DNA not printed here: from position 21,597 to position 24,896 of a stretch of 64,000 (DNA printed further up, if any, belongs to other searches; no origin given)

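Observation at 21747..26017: Translationally coupled YdiJ-like FAD/Fe-S 2-hydroxyacid dehydrogenase and LarA-family racemase, with no larBCE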

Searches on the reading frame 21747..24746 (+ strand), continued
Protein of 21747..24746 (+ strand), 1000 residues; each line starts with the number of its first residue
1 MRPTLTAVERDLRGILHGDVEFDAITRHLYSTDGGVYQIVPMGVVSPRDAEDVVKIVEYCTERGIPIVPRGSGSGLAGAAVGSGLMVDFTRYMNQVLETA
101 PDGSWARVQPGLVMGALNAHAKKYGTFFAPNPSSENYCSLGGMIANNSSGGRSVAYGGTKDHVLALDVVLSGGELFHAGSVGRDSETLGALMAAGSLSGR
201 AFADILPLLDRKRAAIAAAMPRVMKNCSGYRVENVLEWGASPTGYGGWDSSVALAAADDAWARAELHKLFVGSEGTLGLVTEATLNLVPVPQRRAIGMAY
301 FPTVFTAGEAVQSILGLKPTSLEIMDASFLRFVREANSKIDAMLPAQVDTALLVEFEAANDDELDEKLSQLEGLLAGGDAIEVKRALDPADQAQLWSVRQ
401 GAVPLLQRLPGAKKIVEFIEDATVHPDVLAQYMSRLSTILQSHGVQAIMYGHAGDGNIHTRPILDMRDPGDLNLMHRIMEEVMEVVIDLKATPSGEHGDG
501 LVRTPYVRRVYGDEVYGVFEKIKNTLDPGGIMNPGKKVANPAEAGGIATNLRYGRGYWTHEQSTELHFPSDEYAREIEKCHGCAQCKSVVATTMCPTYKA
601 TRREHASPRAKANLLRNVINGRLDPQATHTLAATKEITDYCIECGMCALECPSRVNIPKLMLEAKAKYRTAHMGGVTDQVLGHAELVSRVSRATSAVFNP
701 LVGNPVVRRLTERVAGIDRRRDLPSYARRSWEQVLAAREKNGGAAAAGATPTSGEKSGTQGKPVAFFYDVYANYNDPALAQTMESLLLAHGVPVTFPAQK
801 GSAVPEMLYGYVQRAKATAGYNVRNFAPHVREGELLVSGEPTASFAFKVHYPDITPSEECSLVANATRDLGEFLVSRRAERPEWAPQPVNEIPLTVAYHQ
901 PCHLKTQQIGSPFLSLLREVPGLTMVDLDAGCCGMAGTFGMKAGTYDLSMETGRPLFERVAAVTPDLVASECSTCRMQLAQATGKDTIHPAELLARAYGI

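Call 59: search_protein_families(library=pfam, proteins=[L100:7448-8173:-, L145:3006-3605:+, L100:8176-8646:-, L101:841-2694:+, L109:2900-3829:-, L105:4-801:-, L121:2592-2963:+, L129:455-976:+, L105:7183-7659:-], max_evalue=0.001)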
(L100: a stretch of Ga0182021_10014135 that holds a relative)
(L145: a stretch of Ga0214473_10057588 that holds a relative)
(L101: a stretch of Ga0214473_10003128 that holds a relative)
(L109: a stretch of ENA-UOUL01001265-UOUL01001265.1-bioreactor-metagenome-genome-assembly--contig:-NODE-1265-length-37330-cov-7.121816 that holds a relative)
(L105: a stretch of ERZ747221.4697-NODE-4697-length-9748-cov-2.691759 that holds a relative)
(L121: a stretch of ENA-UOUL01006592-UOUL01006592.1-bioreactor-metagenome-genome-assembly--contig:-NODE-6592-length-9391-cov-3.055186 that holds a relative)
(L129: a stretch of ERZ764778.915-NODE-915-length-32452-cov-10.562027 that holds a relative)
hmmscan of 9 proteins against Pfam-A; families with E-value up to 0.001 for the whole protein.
L100:7448-8173:- (241 aa): 5 families
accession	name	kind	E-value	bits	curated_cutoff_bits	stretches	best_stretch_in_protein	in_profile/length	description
PF13085.11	Fer2_3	-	8.5e-34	116.2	27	1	4-111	1-106/107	2Fe-2S iron-sulfur cluster binding domain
PF13183.11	Fer4_8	-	8e-08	33.1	27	1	147-217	4-67/68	4Fe-4S dicluster domain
PF13534.11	Fer4_17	-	1e-07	32.8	22.2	1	148-219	2-61/61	4Fe-4S dicluster domain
PF13237.11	Fer4_10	-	5.5e-07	29.9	25.5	1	143-215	4-53/53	4Fe-4S dicluster domain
PF00111.32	Fer2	-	8.7e-05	22.8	21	0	46-81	23-76/77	2Fe-2S iron-sulfur cluster binding domain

L145:3006-3605:+ (200 aa): 0 families

L100:8176-8646:- (156 aa): 1 family
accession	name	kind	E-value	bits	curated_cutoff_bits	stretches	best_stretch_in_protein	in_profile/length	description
PF02910.25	Succ_DH_flav_C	-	1.6e-39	135.2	20.8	1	29-156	1-130/130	Fumarate reductase flavoprotein C-term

L101:841-2694:+ (618 aa): 0 families

L109:2900-3829:- (309 aa): 2 families
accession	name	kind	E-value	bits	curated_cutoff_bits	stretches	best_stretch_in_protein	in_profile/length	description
PF01544.23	CorA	-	8.6e-62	209.5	27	1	21-304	5-291/292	CorA-like Mg2+ transporter protein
PF20990.2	DUF2207_C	-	0.00084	19.6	33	0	188-301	74-184/247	Predicted membrane protein (DUF2207) C-terminal domain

L105:4-801:- (266 aa): 1 family
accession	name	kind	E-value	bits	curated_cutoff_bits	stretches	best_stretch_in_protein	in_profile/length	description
PF03453.22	MoeA_N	-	7.3e-45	153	30.8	1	54-218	1-160/160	MoeA N-terminal region (domain I and II)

L121:2592-2963:+ (124 aa): 0 families

L129:455-976:+ (174 aa): 0 families

L105:7183-7659:- (158 aa): 0 families
